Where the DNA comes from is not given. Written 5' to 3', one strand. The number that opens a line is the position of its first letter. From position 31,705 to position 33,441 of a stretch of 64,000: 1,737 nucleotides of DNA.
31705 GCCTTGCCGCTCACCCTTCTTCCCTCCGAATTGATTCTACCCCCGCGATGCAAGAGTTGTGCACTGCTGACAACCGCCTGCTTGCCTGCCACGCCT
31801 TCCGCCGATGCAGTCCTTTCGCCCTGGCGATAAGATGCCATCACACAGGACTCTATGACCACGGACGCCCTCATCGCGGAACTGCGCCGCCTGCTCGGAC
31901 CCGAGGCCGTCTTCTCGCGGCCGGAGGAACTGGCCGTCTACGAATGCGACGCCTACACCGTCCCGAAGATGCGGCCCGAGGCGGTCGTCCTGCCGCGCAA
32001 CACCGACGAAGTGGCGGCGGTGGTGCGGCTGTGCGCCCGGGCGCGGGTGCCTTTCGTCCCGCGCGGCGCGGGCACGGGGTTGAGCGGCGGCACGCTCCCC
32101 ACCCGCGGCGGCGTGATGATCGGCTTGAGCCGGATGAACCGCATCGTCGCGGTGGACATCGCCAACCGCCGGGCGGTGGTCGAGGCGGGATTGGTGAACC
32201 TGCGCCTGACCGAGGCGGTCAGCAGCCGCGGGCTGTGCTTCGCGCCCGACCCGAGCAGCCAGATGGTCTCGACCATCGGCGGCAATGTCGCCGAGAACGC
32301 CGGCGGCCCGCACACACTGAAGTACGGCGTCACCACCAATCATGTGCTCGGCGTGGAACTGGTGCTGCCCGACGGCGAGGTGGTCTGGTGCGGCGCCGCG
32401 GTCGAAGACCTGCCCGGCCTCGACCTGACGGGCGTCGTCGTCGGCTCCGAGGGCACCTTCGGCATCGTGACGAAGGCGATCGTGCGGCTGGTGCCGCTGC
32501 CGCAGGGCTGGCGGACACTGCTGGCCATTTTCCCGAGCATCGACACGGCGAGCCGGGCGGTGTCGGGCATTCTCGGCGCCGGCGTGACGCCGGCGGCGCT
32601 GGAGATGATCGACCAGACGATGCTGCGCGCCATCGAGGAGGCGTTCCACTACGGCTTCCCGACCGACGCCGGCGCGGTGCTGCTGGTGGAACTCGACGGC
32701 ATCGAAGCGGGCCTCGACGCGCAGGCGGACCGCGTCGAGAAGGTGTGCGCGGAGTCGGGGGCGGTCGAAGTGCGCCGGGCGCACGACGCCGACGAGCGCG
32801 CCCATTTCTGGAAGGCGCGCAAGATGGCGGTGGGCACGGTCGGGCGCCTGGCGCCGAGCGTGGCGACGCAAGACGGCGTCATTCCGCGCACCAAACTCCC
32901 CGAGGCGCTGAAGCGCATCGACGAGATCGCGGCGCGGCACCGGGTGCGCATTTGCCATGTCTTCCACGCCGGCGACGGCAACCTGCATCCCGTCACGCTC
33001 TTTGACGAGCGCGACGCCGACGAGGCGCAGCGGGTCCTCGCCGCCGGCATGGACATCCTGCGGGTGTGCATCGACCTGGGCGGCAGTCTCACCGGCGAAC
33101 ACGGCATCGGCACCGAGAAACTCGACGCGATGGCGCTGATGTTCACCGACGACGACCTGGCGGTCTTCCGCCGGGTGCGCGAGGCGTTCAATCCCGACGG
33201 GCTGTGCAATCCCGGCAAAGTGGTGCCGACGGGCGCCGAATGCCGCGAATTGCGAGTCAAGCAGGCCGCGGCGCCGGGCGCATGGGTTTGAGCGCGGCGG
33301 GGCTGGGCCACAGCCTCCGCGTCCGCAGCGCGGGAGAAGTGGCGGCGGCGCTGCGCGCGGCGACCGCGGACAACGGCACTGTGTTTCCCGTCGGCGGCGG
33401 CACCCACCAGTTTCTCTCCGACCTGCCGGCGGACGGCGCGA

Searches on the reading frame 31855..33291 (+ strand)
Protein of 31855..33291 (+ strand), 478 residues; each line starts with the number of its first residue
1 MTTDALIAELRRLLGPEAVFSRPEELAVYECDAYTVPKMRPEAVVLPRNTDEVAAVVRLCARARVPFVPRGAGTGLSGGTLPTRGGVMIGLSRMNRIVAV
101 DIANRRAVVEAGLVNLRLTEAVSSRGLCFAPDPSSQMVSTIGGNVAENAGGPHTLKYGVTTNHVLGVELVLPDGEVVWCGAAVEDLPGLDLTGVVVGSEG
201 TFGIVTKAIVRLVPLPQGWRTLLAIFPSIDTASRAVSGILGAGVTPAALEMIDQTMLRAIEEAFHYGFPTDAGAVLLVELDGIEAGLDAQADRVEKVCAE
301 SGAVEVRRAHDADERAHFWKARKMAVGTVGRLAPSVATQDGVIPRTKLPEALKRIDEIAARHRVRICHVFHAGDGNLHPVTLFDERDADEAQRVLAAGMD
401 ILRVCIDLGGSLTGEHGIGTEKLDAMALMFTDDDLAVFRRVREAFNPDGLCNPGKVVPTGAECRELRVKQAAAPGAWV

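Call 8: search_protein_families(library=pfam, proteins=[window:31855-33291:+], max_evalue=0.01)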
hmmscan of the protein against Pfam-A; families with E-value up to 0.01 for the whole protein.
window:31855-33291:+ (478 aa): 2 families
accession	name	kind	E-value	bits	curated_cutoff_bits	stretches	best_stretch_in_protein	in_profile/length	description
PF02913.24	FAD-oxidase_C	-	1.3e-65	222.1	21.2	1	216-456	2-248/248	FAD linked oxidases, C-terminal domain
PF01565.28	FAD_binding_4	-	3.2e-42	144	26.4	1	41-180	1-139/139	FAD binding domain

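Call 25: find_related_loci(query=window:31855-33291:+, collection=genome_contigs, flank=10000)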
Query window:31855-33291:+ (478 aa) in genome_contigs; peptide patterns used: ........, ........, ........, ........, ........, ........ (x = any residue, [..] = any of these).
66 stretches matched a pattern; 28 encode a relative of the query (tblastn E <= 1e-3); 28 distinct loci.
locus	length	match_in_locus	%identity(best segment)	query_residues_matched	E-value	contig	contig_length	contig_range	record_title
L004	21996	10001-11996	58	6-473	0e+0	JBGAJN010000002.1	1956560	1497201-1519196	MAG: Limisphaerales bacterium isolate MAG_AAO_H125.48 AAOH125-48_opera_contig_4, whole genome shotgun sequence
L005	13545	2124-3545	57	3-473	0e+0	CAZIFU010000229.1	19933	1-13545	MAG TPA_asm: uncultured Verrucomicrobiota bacterium isolate binchicken_co165_100 genome assembly, contig: k141_355334, w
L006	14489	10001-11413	56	6-473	0e+0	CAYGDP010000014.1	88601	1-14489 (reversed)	MAG TPA_asm: uncultured Verrucomicrobiota bacterium isolate ERP113451_co3_44 genome assembly, contig: NODE_86_length_886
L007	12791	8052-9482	58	1-473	8e-180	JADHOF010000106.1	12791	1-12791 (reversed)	MAG: Verrucomicrobiia bacterium isolate BS301-5m-G87 BS301-5m-C6501, whole genome shotgun sequence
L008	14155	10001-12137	56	6-473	2e-170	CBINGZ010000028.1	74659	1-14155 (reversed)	MAG TPA_asm: uncultured bacterium isolate SRR16817054_binner12_Refined_41 genome assembly, contig: ERZ27394105.123, whol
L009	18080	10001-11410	58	5-474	5e-176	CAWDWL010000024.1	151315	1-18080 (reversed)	MAG: uncultured proteobacterium isolate MFD05705.bin.1.215 genome assembly, contig: contig_46885, whole genome shotgun s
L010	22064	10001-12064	57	5-474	1e-175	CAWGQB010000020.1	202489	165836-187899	MAG: uncultured proteobacterium isolate MFD04463.bin.2.159 genome assembly, contig: contig_60102, whole genome shotgun s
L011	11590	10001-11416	52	2-467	1e-154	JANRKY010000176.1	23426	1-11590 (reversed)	MAG: Blastocatellia bacterium isolate bins.148 k141_650763, whole genome shotgun sequence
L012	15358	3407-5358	43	5-471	4e-123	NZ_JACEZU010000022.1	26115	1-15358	Rugamonas apoptosis strain LX47W NODE_22_length_26115_cov_36.152609_22, whole genome shotgun sequence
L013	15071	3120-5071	43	5-470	2e-122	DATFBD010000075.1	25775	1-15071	MAG TPA_asm: Burkholderiaceae bacterium isolate SMAG_U8519 k141_438, whole genome shotgun sequence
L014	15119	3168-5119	43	5-470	6e-122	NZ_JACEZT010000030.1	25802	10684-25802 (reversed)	Rugamonas brunnea strain LX20W NODE_30_length_25802_cov_29.770477_30, whole genome shotgun sequence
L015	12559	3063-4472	43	8-474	5e-122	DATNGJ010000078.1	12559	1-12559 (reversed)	MAG TPA_asm: Usitatibacter sp. isolate SMAG_U11318 k141_4623096, whole genome shotgun sequence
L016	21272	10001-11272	40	39-465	1e-87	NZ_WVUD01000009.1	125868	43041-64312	Solidesulfovibrio aerotolerans strain DSM 16695 NODE_9_length_125868_cov_29.666696, whole genome shotgun sequence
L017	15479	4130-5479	39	5-458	9e-88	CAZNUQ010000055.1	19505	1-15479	MAG TPA_asm: uncultured Desulfovibrio sp. isolate binchicken_co22_210 genome assembly, contig: NODE_3008_length_19505_co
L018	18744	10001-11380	55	1-461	1e-153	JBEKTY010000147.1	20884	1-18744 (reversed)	MAG: Thermoguttaceae bacterium isolate SPRUCE 569 SPRUCE_569_147, whole genome shotgun sequence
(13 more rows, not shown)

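Call 67: find_encoding_contigs(protein=window:31855-33291:+, flank=3000)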
Protein window:31855-33291:+ (478 aa): no gene with exactly this product is on record in the collection.
